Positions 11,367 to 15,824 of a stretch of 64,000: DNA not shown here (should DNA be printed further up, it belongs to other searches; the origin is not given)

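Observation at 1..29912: About 30-kb co-directional island: ECF sigma/anti-sigma pair plus four giant secreted multi-module proteins sharing a wall-binding cassette, a GT2 and an AAA ATPase — candidate undescribed surface-layer or surface-fibre system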

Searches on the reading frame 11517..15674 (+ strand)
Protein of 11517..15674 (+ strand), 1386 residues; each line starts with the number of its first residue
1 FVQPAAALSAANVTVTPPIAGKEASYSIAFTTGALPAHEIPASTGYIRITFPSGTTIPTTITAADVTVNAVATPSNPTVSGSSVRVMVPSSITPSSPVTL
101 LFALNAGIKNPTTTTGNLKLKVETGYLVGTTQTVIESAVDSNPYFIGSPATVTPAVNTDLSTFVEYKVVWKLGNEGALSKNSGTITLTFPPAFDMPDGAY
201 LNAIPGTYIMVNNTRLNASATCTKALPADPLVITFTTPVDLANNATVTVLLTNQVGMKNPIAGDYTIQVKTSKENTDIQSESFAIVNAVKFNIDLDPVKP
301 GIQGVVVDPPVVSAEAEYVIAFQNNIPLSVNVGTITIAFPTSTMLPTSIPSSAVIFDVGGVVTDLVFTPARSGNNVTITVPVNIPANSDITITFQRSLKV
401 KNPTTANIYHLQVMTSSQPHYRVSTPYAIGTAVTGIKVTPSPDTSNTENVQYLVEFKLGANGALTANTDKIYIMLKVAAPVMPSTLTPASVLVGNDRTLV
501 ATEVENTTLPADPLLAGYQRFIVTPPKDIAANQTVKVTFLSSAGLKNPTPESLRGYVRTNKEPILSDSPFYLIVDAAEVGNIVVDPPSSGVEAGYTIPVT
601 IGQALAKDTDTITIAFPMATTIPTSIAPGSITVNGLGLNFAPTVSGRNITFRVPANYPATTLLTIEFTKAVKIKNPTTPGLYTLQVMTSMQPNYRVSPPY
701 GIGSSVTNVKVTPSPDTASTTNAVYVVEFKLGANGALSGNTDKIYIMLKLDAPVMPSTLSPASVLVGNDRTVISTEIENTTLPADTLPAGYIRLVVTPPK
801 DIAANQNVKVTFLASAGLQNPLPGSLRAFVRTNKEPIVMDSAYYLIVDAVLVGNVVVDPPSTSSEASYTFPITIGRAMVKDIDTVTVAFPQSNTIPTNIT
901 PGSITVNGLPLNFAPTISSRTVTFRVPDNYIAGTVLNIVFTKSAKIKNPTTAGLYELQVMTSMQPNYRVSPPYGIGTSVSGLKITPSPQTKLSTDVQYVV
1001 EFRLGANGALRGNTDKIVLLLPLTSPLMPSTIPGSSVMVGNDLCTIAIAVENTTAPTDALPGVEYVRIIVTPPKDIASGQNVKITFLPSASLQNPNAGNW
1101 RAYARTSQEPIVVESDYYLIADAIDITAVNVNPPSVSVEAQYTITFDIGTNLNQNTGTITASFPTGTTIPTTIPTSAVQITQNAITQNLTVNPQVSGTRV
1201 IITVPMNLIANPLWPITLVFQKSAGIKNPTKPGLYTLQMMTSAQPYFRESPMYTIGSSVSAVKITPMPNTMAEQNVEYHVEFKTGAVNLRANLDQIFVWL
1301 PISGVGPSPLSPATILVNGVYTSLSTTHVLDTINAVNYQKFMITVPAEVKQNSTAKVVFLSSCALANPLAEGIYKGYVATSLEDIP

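Call 16: find_homologous_proteins(query=window:11517-15674:+, max_evalue=0.00001)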
Query window:11517-15674:+ (1386 aa): 51 proteins with E <= 0.00001 among 8000 candidates.
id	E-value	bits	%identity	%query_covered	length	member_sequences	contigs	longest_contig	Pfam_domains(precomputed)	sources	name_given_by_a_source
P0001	0.0e+0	1674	54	100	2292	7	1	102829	PF10989.14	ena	-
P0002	0.0e+0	1205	43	98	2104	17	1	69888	-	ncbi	-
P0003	1.6e-131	459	30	71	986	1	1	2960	PF10989.14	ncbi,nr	ncbi:MAG: hypothetical protein PHQ76_06705, partial [Caldisericia bacterium]|nr:hypothetical protein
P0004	1.2e-97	346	30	98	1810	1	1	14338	PF13860.13,PF27071.1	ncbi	-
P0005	3.7e-94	335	28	99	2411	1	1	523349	-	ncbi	-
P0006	2.2e-90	322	26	100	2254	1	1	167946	PF10989.14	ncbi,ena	-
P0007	3.5e-82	295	29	96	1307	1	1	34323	-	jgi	jgi:hypothetical protein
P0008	5.2e-79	285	30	93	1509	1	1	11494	PF10989.14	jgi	-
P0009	2.6e-77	279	28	61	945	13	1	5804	PF07833.17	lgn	-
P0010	6.8e-70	254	32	32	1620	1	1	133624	-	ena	-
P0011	3.8e-68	249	26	99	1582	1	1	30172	PF13860.13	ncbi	-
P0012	9.0e-65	237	27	90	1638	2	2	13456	PF18962.8,PF13860.13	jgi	jgi:hypothetical protein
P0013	6.1e-63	231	25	94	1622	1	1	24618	PF10989.14,PF18962.8,PF13860.13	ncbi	-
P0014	3.7e-58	216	30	56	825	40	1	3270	PF10989.14,PF07833.17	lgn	-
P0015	3.0e-57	213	27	98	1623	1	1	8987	PF13860.13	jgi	jgi:hypothetical protein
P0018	2.4e-55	206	27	80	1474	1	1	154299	PF13860.13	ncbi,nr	ncbi:MAG: hypothetical protein LCH54_10100 [Bacteroidetes bacterium]|nr:hypothetical protein [Bacter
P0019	2.2e-54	203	26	99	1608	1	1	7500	PF13860.13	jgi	jgi:hypothetical protein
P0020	1.4e-53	200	25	93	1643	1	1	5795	PF18962.8,PF13860.13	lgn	-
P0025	7.6e-47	178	26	73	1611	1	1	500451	PF18962.8,PF13860.13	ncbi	-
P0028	1.3e-43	167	30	29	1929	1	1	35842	PF13860.13,PF13088.13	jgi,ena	-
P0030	2.7e-42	163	26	96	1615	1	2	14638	PF18962.8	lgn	-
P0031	1.6e-41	161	27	52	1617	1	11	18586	PF18962.8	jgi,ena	-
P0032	5.6e-41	159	29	32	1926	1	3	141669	PF13860.13,PF13088.13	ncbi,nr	ncbi:MAG: T9SS type A sorting domain-containing protein [candidate division KSB1 bacterium]|nr:T9SS 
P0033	5.7e-41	159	26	94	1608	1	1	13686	PF10989.14,PF18962.8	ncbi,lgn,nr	ncbi:T9SS type A sorting domain-containing protein [bacterium]|nr:MAG: T9SS type A sorting domain-co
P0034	7.6e-40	155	27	76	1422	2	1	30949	PF10989.14,PF18962.8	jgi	-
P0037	1.4e-38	151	28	50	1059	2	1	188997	PF09136.17,PF07833.17,PF17936.8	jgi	jgi:hypothetical protein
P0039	4.2e-37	146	29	32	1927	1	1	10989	PF13860.13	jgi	jgi:hypothetical protein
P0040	4.3e-37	146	28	56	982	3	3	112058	PF18962.8,PF13860.13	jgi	jgi:hypothetical protein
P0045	2.5e-31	127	25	32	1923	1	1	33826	PF18962.8,PF13860.13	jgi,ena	-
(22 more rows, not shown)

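Call 18: find_encoding_contigs(protein=P0001, flank=10000, max_places=3)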
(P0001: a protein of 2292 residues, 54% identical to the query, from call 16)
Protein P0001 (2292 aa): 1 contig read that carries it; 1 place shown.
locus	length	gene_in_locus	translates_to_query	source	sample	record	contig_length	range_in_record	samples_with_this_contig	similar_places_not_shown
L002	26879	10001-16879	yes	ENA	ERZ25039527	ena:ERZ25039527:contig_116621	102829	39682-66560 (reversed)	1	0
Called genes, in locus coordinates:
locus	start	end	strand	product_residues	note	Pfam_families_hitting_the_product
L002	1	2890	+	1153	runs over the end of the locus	PF09136:Glucodextran_B (faint), PF19077:Big_13 (faint), PF07833:Cu_amine_oxidN1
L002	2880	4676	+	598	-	PF13641:Glyco_tranf_2_3 (weak), PF13632:Glyco_trans_2_3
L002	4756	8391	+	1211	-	PF00082:Peptidase_S8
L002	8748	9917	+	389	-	PF13173:AAA_14, PF13635:DUF4143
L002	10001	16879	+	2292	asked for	PF10989:DUF2808 (faint)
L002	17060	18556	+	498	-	PF17735:BslA (weak)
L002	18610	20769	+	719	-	PF09136:Glucodextran_B, PF07833:Cu_amine_oxidN1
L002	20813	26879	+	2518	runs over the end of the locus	PF09136:Glucodextran_B (weak), PF07833:Cu_amine_oxidN1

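Call 19: find_encoding_contigs(protein=P0002, flank=10000, max_places=3)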
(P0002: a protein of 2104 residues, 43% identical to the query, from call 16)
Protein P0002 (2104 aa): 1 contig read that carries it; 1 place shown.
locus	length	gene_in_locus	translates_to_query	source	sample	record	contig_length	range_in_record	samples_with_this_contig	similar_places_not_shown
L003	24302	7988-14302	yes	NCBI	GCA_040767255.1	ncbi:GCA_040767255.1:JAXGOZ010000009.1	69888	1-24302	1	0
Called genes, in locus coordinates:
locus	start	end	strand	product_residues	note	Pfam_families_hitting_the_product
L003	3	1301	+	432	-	?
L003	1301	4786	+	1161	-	PF10989:DUF2808 (faint), PF09136:Glucodextran_B, PF07833:Cu_amine_oxidN1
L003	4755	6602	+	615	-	PF13641:Glyco_tranf_2_3, PF13632:Glyco_trans_2_3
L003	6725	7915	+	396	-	PF13173:AAA_14, PF13635:DUF4143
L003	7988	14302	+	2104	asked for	-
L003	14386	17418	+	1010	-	PF10989:DUF2808 (faint), PF17735:BslA (faint)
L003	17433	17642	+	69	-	PF10989:DUF2808 (weak)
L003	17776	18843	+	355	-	PF09136:Glucodextran_B, PF07833:Cu_amine_oxidN1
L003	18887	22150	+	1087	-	-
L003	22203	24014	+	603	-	-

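Call 57: find_encoding_contigs(protein=P0037, flank=10000, max_places=2)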
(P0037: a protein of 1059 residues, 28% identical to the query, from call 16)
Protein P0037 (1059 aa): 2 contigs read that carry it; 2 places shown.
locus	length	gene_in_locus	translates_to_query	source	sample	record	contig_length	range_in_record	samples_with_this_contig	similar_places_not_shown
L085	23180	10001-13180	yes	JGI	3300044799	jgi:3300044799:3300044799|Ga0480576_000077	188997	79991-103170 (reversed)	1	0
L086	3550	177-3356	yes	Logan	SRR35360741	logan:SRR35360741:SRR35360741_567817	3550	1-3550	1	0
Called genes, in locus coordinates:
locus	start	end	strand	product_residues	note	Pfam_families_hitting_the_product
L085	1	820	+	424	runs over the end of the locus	PF00919:UPF0004, PF04055:Radical_SAM, PF01938:TRAM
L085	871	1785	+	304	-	PF01745:IPT (faint), PF01715:IPPT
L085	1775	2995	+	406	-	PF06838:Met_gamma_lyase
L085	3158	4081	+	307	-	PF01063:Aminotran_4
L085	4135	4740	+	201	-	PF01726:LexA_DNA_bind, PF00717:Peptidase_S24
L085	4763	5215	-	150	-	-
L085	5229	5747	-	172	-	PF00857:Isochorismatase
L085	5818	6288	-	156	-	PF00578:AhpC-TSA, PF08534:Redoxin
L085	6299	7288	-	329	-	PF03576:Peptidase_S58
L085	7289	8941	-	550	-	PF03169:OPT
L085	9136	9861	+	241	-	PF04402:SIMPL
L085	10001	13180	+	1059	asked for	PF17936:Big_6 (faint), PF09136:Glucodextran_B, PF07833:Cu_amine_oxidN1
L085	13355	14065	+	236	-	PF04402:SIMPL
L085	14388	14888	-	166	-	PF04079:SMC_ScpB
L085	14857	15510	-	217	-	-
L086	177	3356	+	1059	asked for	PF17936:Big_6 (faint), PF09136:Glucodextran_B, PF07833:Cu_amine_oxidN1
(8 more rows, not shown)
